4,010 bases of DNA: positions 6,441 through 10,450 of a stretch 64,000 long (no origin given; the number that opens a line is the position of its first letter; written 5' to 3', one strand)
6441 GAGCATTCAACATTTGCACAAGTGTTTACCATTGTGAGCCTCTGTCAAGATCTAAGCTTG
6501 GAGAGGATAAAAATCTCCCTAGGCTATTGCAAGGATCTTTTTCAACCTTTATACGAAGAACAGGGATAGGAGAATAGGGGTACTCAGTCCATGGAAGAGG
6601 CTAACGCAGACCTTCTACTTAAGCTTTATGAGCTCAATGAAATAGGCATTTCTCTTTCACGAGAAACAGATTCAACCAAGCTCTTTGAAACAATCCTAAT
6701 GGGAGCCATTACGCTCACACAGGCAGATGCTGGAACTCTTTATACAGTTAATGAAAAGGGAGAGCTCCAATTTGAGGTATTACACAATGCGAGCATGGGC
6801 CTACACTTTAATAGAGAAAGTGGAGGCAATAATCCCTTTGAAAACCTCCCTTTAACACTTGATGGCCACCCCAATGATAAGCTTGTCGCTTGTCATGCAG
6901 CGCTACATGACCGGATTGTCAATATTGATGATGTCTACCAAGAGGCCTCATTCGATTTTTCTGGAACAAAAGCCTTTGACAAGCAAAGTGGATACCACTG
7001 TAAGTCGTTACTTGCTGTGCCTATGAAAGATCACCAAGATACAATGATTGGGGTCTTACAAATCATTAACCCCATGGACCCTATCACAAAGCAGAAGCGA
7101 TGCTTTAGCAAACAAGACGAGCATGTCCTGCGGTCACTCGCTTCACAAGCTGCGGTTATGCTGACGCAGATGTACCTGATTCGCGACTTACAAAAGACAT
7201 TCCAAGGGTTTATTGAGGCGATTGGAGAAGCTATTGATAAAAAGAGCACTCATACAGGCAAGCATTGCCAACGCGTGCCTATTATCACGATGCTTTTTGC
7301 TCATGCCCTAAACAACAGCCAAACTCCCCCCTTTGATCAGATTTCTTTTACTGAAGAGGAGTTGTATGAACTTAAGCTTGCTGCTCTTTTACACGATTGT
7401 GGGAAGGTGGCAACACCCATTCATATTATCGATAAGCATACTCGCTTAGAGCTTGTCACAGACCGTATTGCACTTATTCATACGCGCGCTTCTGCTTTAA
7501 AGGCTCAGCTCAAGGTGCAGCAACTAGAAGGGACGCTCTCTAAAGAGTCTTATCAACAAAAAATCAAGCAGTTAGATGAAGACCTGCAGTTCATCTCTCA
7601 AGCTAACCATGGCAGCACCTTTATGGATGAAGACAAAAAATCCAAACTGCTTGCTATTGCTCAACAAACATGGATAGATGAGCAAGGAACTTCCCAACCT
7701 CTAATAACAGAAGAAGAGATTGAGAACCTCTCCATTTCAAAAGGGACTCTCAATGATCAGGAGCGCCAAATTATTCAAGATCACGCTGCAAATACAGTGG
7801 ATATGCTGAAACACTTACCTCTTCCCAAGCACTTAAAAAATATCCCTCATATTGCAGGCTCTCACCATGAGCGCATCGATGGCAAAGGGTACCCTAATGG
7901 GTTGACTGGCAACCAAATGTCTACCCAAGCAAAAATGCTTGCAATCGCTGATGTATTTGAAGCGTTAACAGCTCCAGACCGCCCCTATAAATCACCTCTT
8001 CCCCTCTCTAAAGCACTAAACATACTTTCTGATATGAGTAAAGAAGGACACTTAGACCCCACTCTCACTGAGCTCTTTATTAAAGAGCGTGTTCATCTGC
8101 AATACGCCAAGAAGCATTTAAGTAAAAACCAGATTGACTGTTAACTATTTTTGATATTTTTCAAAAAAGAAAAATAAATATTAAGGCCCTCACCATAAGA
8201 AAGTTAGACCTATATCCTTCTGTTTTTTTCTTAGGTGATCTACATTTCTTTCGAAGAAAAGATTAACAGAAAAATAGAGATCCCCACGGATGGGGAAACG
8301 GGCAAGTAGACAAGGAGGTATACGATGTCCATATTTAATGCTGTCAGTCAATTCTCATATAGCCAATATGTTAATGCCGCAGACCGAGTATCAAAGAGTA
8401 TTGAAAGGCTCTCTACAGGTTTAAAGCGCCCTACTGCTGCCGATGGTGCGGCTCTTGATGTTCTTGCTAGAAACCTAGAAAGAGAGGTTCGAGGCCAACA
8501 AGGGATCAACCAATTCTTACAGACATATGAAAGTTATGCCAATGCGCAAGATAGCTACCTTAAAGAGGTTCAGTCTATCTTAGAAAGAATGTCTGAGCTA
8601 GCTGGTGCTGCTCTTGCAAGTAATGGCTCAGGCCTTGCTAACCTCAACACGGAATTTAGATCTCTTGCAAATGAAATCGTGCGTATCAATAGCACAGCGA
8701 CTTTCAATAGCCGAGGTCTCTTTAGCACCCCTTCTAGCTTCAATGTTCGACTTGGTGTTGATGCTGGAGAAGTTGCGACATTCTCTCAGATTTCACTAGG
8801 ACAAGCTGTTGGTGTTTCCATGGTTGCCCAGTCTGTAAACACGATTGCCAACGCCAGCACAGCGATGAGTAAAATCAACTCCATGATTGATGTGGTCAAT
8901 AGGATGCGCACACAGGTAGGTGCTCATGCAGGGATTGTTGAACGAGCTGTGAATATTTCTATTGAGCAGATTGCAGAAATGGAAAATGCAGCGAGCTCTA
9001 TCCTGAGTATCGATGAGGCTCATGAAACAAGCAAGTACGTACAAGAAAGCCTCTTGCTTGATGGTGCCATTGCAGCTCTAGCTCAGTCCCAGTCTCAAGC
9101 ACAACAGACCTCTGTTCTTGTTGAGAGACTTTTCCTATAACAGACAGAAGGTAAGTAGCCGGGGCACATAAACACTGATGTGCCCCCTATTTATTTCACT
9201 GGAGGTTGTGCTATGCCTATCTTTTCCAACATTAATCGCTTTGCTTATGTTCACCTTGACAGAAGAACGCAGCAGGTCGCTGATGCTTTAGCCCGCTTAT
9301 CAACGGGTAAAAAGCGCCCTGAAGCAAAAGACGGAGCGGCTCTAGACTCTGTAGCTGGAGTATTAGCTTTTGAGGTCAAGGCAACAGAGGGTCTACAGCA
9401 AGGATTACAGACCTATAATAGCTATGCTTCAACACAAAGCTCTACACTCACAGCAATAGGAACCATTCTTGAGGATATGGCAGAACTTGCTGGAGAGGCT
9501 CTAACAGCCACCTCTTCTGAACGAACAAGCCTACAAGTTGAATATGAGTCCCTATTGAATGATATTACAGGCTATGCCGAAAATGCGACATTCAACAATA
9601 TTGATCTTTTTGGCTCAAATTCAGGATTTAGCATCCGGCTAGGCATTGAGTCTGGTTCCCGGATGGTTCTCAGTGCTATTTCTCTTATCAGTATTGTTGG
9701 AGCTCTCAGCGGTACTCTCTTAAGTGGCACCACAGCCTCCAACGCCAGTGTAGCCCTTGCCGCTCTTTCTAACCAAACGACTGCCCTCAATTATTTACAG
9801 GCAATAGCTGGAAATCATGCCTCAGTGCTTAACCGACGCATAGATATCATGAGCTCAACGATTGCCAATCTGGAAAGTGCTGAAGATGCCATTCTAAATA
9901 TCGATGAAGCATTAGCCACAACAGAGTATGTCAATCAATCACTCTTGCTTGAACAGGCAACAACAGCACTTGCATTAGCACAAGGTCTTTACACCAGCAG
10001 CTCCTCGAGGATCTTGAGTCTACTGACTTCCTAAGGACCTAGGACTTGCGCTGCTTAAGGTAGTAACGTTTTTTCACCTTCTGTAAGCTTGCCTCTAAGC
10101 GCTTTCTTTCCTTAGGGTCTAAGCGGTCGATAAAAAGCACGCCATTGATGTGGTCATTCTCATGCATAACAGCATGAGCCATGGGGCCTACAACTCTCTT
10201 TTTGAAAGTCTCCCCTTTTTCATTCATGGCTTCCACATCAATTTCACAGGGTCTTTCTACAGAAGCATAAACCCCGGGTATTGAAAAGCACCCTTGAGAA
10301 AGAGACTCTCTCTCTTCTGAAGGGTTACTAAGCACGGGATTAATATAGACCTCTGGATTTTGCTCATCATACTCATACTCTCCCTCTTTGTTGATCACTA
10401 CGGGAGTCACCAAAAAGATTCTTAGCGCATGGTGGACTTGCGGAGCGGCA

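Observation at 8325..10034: Tandem pair of divergent flagellin-family genes without flagellar apparatus genes nearby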

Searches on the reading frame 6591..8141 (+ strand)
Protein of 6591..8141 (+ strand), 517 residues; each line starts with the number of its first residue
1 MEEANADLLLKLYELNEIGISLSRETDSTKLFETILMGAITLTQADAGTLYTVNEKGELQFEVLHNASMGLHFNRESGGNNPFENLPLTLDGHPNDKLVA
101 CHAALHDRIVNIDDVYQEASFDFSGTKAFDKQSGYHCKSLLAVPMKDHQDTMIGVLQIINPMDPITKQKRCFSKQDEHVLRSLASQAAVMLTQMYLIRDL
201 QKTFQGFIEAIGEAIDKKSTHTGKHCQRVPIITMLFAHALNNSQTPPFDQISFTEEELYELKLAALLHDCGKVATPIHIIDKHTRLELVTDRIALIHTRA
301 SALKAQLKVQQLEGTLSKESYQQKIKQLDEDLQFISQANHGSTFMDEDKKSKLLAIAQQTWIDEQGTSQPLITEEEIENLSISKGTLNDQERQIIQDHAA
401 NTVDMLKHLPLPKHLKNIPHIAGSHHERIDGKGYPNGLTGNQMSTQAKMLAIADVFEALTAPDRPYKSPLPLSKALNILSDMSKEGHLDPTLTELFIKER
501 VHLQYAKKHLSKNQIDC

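Call 93: find_homologous_proteins(query=window:6591-8141:+, max_evalue=1e-30)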
Query window:6591-8141:+ (517 aa): 7998 proteins with E <= 1e-30 among 8000 candidates; the best 120 are listed.
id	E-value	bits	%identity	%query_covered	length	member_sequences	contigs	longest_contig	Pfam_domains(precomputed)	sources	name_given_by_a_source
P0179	0.0e+0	1156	100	100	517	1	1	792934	PF13185.13,PF13487.13,PF01966.29,PF01590.33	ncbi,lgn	-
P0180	1.9e-195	668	58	99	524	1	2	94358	PF13185.13,PF13487.13,PF01966.29,PF01590.33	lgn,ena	-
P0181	9.3e-195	666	59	99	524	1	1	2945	PF13185.13,PF13487.13,PF01966.29,PF01590.33,PF13492.13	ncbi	-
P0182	7.0e-194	663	47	99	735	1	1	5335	PF13185.13,PF13487.13,PF01966.29,PF01590.33,PF13492.13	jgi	jgi:HD-GYP domain-containing protein (c-di-GMP phosphodiesterase class II)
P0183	3.1e-189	648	46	98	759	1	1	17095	PF13185.13,PF13487.13,PF01966.29,PF01590.33,PF13492.13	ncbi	-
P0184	1.0e-186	640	45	99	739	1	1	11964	PF13185.13,PF13487.13,PF01966.29,PF01590.33,PF13492.13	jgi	-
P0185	8.8e-185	633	46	98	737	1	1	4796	PF13185.13,PF13487.13,PF01966.29,PF01590.33,PF13492.13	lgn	-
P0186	7.0e-184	630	46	98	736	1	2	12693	PF13185.13,PF13487.13,PF01966.29,PF01590.33,PF13492.13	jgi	-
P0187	2.6e-183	628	45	97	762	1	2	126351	PF13185.13,PF13487.13,PF01966.29,PF01590.33,PF13492.13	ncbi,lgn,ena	-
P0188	5.5e-180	618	45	98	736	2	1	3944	PF13185.13,PF13487.13,PF01966.29,PF01590.33,PF13492.13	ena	-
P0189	1.7e-176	606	-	-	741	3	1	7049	PF13185.13,PF13487.13,PF01966.29,PF01590.33,PF13492.13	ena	-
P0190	2.5e-174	599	45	97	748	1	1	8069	PF13185.13,PF13487.13,PF01966.29,PF01590.33,PF13492.13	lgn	-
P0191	1.0e-172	594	45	100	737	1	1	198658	PF13185.13,PF13487.13,PF01966.29,PF01590.33,PF13492.13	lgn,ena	-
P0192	1.2e-172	593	46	98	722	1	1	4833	PF13185.13,PF13487.13,PF01966.29,PF01590.33,PF13492.13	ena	-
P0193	6.1e-172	591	45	100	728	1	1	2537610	PF13185.13,PF13487.13,PF01966.29,PF01590.33,PF13492.13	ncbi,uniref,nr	ncbi:HD-GYP domain, c-di-GMP phosphodiesterase class II (or its inactivated variant) [Mariprofundus 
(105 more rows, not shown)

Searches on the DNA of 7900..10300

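Call 62: search_rna_families(source=window, start=7900, end=10300, threshold=evalue, max_evalue=1)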
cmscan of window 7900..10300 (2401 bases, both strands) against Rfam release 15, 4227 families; matches with E-value up to 1: 0.
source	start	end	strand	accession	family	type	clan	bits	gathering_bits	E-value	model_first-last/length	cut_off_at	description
